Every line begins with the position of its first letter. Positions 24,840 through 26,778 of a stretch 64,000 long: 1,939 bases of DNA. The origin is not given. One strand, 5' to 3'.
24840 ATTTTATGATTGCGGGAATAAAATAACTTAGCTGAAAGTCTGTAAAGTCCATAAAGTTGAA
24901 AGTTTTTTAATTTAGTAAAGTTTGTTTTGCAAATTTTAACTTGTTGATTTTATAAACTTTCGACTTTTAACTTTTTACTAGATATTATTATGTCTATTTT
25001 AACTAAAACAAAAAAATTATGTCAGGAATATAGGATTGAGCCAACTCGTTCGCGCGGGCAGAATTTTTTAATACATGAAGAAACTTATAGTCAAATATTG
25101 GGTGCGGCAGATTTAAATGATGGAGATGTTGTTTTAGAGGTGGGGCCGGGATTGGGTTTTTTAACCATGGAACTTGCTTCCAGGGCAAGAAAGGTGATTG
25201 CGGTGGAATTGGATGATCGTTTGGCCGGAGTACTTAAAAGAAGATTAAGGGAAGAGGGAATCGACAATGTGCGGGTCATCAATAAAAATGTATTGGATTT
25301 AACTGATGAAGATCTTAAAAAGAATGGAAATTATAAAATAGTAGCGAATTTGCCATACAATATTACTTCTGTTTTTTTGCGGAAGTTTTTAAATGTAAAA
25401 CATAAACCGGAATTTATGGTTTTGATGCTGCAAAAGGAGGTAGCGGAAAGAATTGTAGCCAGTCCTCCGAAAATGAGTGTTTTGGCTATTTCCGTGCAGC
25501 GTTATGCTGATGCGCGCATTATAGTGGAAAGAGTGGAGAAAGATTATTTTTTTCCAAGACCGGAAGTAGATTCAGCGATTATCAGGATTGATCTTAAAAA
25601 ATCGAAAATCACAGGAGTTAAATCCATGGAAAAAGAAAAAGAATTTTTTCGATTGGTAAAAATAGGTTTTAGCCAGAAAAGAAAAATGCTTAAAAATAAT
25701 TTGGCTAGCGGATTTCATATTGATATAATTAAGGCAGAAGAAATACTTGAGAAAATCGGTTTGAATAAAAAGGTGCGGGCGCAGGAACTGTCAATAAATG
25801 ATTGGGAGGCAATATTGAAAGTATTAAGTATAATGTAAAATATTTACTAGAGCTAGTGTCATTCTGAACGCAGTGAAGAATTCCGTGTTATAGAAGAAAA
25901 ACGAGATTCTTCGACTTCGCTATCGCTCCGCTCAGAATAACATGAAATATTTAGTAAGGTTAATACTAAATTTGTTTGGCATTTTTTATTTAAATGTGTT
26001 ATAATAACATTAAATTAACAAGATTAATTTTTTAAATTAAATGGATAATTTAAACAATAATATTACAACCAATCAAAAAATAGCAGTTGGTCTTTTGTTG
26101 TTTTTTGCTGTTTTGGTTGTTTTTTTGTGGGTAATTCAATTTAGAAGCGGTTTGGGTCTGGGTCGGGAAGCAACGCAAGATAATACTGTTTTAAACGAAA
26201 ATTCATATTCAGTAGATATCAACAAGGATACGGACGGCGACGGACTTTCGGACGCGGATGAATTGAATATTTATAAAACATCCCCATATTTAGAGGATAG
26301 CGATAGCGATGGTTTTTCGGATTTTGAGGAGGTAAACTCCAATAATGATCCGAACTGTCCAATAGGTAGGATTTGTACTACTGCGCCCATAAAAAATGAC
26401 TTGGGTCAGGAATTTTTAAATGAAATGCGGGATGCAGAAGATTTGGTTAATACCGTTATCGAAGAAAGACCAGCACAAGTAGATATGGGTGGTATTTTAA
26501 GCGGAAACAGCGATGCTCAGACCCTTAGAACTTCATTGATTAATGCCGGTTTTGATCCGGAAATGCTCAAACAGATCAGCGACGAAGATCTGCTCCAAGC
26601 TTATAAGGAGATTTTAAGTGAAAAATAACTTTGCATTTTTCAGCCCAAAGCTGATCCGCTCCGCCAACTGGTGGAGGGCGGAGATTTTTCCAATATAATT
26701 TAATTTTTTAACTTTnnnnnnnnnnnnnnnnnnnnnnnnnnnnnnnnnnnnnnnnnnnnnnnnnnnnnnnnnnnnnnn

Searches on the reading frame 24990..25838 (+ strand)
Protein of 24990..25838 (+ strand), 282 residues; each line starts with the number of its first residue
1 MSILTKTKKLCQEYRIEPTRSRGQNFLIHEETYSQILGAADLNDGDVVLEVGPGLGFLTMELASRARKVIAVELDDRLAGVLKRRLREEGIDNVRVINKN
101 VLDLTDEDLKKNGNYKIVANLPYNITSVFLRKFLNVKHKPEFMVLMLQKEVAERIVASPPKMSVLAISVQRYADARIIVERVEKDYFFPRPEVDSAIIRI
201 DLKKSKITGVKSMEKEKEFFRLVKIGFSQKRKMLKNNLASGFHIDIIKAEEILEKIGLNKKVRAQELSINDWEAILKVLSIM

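Call 5: search_protein_families(library=pfam, proteins=[window:24990-25838:+], max_evalue=0.01)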
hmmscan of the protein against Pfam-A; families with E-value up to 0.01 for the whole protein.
window:24990-25838:+ (282 aa): 13 families
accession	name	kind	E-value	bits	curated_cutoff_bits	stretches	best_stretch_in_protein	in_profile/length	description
PF00398.26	RrnaAD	-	1.4e-53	182.1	24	1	20-278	6-260/263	Ribosomal RNA adenine dimethylase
PF13649.12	Methyltransf_25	-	9.7e-07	29.8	27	1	48-108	1-62/97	Methyltransferase domain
PF02390.23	Methyltransf_4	-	2.9e-05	24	24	1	46-121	3-80/173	Putative methyltransferase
PF13847.12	Methyltransf_31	-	5.2e-05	23.4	27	1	43-113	2-74/145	Methyltransferase domain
PF02475.24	TRM5-TYW2_MTfase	-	0.00012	22.6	28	1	42-136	34-126/164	TRM5/TYW2 methyltransferase domain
PF03602.21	Cons_hypoth95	-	0.00021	21.5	24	1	44-126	41-126/182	Conserved hypothetical protein 95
PF01135.25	PCMT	-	0.00039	20.7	20.3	1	37-97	66-129/210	Protein-L-isoaspartate(D-aspartate) O-methyltransferase (PCMT)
PF08241.18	Methyltransf_11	-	0.0018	19.3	21.2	1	49-104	1-54/95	Methyltransferase domain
PF05175.20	MTS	-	0.002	18.2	23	0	45-106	32-95/170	Methyltransferase small domain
PF01861.22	BpsA_C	-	0.0022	17.8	27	1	15-111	13-111/243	Branched-chain polyamine synthase A C-terminal domain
PF02353.26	CMAS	-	0.0039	17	27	1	33-99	51-119/273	Mycolic acid cyclopropane synthetase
PF08242.18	Methyltransf_12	-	0.0069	17.5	30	0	49-110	1-64/98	Methyltransferase domain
PF05958.17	tRNA_U5-meth_tr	-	0.0075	15.8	23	0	42-106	200-263/357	tRNA (Uracil-5-)-methyltransferase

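Call 6: search_protein_families(library=ncbifam, proteins=[window:24990-25838:+], max_evalue=0.01)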
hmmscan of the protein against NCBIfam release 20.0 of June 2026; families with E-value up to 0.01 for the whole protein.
window:24990-25838:+ (282 aa): 44 families (the best 25 are shown)
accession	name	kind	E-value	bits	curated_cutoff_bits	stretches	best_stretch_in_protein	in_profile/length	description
TIGR00755.1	ksgA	equivalog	4.4e-67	226.1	171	1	17-277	2-254/256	16S rRNA (adenine(1518)-N(6)/adenine(1519)-N(6))-dimethyltransferase RsmA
NF000499.2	Erm23S_rRNA_broad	equivalog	1.2e-47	162.4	212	1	23-276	2-241/244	23S ribosomal RNA methyltransferase Erm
NF011486.0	PRK14896.1-1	equivalog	3.6e-32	111.6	450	1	21-252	25-247/284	16S ribosomal RNA methyltransferase A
NF000337.1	erm_SHROVE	exception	2.3e-30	105.7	320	1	19-248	3-221/248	ErmE/ErmH/ErmO/ErmR family 23S rRNA (adenine(2058)-N(6))-methyltransferase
NF012219.1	erm_C_23S_MT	exception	4.1e-27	95.3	530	1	23-238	9-212/244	23S rRNA (adenine(2058)-N(6))-methyltransferase Erm(C)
NF012222.1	erm_A_23S_MT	exception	3.8e-22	79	475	1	23-217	9-192/243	23S rRNA (adenine(2058)-N(6))-methyltransferase Erm(A)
NF000412.1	Erm43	exception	2.7e-21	76.2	500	1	23-239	9-213/243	23S rRNA (adenine(2058)-N(6))-methyltransferase Erm(43)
NF042938.1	Erm55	exception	1.5e-20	73.3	525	1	22-238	11-212/270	23S rRNA (adenine(2058)-N(6))-methyltransferase Erm(55)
NF045543.1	erm_G_23S_MT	exception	1.7e-20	73.8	515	1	23-220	9-195/244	23S rRNA (adenine(2058)-N(6))-methyltransferase Erm(G)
NF042988.1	Erm46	exception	2.6e-19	69.5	503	1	22-239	11-213/255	23S rRNA (adenine(2058)-N(6))-methyltransferase Erm(46)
NF000411.1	Erm45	exception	8.9e-19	68.2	525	1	23-236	8-209/245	23S rRNA (adenine(2058)-N(6))-methyltransferase Erm(45)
NF012223.0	erm_F_23S_MT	exception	6.8e-16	58.4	575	1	18-275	7-251/266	23S rRNA (adenine(2058)-N(6))-methyltransferase Erm(F)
NF000047.1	ErmV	exception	1.6e-15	57.2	500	1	20-273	9-251/259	23S rRNA (adenine(2058)-N(6))-methyltransferase Erm(V)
NF000077.1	Erm42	exception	5.2e-15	55.5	600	1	23-210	19-197/303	23S rRNA (adenine(2058)-N(6))-methyltransferase Erm(42)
NF012220.1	erm_B_23S_MT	exception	1.2e-14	54.5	525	1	23-203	8-178/245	23S rRNA (adenine(2058)-N(6))-methyltransferase Erm(B)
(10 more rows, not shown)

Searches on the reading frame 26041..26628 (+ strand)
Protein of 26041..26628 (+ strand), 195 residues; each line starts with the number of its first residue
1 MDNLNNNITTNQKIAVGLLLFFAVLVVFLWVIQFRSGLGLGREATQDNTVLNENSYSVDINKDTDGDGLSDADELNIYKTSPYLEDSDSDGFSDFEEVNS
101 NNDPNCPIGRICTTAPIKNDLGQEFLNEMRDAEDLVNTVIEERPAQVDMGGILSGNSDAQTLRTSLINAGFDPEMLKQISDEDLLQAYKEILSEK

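Call 5: search_protein_families(library=pfam, proteins=[window:26041-26628:+], max_evalue=0.01)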
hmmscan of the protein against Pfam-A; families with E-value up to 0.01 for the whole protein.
window:26041-26628:+ (195 aa): 1 family
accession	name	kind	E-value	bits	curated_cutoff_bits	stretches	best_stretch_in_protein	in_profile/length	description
PF18884.5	TSP3_bac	-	3e-09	37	25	1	63-77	1-15/22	Bacterial TSP3 repeat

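Call 6: search_protein_families(library=ncbifam, proteins=[window:26041-26628:+], max_evalue=0.01)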
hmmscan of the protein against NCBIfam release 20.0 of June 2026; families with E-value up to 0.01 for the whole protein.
window:26041-26628:+ (195 aa): 2 families
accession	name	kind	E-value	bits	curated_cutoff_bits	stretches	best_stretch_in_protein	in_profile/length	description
NF033765.2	gliding_CglD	equivalog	6e-05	21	400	1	41-102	186-245/1124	adventurous gliding motility lipoprotein CglD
NF047639.1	throspo3_MtsD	equivalog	0.0051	15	800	1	62-98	391-428/651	cell-cell cohesion protein MtsD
